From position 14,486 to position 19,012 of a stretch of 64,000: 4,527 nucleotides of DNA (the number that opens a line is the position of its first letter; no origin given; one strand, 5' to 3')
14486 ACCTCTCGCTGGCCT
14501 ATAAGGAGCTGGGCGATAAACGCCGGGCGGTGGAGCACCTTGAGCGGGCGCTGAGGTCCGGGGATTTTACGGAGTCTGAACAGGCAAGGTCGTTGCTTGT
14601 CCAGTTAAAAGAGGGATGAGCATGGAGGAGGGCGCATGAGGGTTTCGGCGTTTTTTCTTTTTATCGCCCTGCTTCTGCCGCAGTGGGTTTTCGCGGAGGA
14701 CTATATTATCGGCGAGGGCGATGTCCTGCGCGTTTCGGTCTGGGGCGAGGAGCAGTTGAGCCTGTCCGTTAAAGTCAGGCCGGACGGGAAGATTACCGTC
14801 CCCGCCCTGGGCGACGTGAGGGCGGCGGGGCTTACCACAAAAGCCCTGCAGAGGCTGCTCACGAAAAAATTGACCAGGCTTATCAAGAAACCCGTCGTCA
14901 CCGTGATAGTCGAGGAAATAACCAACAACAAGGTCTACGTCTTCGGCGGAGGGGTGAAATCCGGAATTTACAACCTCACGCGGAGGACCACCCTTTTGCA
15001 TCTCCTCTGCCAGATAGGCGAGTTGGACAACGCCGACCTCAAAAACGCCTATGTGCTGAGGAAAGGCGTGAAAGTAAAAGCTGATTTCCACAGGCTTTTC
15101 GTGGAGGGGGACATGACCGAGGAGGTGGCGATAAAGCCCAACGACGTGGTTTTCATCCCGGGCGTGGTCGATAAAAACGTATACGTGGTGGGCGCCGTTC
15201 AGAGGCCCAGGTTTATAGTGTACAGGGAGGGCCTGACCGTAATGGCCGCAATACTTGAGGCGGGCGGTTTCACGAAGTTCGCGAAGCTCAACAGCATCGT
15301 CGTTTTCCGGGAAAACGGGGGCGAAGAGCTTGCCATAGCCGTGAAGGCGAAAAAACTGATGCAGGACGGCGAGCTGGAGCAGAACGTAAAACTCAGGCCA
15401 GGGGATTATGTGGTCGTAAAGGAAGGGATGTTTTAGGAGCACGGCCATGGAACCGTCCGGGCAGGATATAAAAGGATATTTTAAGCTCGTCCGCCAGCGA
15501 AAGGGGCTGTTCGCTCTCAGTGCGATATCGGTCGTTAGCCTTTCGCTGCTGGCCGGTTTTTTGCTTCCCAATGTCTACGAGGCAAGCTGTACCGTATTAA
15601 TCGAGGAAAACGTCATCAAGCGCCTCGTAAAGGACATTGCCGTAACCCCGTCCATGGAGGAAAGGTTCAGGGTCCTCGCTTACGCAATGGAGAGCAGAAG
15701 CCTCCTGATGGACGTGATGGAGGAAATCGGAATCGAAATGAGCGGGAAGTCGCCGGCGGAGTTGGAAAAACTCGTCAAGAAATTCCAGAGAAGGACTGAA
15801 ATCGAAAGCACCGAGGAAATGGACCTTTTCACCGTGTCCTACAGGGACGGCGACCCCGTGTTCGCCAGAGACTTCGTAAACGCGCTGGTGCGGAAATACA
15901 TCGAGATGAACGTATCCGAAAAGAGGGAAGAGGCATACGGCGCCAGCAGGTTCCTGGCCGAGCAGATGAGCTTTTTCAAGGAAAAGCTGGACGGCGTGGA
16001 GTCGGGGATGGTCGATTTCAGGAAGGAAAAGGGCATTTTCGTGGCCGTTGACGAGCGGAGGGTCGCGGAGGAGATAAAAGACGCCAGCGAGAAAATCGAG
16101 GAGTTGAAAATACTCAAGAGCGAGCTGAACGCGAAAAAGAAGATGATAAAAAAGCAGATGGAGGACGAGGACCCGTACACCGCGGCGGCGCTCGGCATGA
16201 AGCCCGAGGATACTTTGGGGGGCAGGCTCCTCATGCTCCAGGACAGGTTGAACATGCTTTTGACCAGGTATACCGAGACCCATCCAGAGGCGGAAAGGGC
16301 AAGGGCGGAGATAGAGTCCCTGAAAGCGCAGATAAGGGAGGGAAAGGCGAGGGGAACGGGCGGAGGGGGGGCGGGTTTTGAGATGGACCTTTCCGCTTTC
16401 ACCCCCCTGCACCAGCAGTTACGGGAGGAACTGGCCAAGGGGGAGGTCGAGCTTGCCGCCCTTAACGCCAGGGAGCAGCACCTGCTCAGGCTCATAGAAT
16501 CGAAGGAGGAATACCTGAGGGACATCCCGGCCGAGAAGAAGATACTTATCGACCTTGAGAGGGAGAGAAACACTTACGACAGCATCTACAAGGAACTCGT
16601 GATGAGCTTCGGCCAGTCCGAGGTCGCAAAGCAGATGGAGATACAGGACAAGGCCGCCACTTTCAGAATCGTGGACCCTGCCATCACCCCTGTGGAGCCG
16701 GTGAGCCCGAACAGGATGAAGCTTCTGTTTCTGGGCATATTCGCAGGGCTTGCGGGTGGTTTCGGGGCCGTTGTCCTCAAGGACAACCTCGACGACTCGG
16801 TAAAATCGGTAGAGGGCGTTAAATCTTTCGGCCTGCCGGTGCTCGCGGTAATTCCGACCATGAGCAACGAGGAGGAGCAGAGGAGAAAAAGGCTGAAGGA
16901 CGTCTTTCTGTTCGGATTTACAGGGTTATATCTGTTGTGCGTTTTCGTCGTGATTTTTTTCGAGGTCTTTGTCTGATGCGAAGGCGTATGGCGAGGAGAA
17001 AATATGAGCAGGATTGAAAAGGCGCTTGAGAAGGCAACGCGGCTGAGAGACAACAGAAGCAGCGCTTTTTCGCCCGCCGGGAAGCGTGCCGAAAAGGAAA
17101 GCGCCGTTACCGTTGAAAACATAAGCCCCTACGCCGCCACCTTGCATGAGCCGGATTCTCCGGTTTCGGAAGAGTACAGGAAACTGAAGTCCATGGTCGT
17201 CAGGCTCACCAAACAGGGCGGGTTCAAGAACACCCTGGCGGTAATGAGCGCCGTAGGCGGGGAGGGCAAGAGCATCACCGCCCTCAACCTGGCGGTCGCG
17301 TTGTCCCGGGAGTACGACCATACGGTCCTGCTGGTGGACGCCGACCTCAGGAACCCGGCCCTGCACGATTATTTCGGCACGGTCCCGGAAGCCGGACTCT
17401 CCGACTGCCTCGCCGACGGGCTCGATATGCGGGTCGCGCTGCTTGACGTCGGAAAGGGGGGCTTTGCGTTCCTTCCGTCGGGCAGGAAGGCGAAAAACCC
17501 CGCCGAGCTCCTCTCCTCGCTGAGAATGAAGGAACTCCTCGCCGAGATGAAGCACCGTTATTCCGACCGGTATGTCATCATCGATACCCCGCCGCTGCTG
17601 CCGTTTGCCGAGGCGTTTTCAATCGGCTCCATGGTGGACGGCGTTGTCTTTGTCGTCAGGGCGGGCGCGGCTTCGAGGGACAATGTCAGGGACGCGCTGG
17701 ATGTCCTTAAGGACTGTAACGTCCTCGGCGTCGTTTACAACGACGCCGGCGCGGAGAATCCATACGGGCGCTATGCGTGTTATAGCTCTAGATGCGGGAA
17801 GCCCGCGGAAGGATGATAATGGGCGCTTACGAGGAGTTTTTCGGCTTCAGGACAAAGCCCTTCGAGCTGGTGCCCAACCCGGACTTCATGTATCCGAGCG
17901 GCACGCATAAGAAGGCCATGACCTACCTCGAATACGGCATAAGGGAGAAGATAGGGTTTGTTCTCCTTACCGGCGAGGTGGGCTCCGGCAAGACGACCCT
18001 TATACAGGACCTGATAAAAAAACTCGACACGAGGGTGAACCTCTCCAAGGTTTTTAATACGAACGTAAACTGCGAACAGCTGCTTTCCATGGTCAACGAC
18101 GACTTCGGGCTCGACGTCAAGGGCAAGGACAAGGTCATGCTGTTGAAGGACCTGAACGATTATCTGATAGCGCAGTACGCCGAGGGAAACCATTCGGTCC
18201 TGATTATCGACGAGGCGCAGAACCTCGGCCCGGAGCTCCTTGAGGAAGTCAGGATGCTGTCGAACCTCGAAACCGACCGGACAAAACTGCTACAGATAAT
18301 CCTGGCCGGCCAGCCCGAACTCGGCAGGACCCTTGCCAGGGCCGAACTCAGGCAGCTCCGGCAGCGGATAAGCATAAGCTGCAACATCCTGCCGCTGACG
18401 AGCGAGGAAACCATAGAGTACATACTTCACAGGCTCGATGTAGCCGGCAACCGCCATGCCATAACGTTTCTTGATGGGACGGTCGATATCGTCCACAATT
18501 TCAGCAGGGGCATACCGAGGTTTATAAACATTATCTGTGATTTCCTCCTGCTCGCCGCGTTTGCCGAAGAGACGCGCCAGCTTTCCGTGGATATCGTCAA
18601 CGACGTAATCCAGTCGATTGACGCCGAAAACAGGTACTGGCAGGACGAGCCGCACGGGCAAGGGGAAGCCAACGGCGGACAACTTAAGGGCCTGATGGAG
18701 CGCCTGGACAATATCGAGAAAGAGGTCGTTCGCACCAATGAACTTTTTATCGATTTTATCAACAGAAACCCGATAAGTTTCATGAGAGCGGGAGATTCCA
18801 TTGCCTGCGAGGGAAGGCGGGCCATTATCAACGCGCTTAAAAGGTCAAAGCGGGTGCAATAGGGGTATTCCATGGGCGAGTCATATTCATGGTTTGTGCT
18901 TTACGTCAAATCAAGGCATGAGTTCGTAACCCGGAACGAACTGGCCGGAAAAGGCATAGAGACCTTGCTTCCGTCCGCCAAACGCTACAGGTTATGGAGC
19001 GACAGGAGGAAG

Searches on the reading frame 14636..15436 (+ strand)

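Call 76: search_protein_families(library=pfam, proteins=[window:14636-15436:+], max_evalue=0.000001)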
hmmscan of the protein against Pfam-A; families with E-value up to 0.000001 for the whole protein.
window:14636-15436:+ (266 aa): 3 families
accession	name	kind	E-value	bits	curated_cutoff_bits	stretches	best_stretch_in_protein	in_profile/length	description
PF02563.21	Poly_export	-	1.4e-24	86.5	28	1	21-92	5-76/77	Polysaccharide biosynthesis/export protein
PF22461.2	SLBB_2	-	1.8e-18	66.8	27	1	180-261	1-79/79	SLBB domain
PF10531.15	SLBB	-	7.3e-16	58.2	27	1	182-230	2-50/55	SLBB domain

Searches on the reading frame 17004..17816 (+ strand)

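Call 76: search_protein_families(library=pfam, proteins=[window:17004-17816:+], max_evalue=0.000001)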
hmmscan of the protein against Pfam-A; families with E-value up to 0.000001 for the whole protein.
window:17004-17816:+ (270 aa): 3 families
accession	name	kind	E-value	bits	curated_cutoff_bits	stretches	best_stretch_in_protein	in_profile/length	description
PF10609.15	ParA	-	8.7e-11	42.1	27.1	1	75-250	3-177/246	NUBPL iron-transfer P-loop NTPase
PF01656.29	CbiA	-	8.3e-10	39.1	25.4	1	79-245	2-110/125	CobQ/CobB/MinD/ParA nucleotide binding domain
PF13614.12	AAA_31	-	1.4e-08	35.3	27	1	77-222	3-151/177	AAA domain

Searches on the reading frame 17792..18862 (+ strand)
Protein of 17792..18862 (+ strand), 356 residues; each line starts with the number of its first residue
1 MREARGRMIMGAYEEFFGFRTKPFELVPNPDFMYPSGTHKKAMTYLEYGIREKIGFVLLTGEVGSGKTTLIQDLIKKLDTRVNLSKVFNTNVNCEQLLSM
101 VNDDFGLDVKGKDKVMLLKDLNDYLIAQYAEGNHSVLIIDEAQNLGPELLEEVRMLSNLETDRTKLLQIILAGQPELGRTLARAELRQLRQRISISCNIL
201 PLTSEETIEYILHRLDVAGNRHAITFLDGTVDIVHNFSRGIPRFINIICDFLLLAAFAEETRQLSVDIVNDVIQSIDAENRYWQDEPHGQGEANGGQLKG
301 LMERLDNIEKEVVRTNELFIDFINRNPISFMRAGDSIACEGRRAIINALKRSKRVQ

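Call 76: search_protein_families(library=pfam, proteins=[window:17792-18862:+], max_evalue=0.000001)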
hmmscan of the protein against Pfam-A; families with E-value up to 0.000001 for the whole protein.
window:17792-18862:+ (356 aa): 2 families
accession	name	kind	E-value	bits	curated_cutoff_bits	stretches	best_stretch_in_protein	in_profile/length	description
PF13401.12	AAA_22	-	2.7e-27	96.1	27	1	55-179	6-128/130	AAA domain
PF13191.12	AAA_16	-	2.9e-07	31.6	32.6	0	54-166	24-164/167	AAA ATPase domain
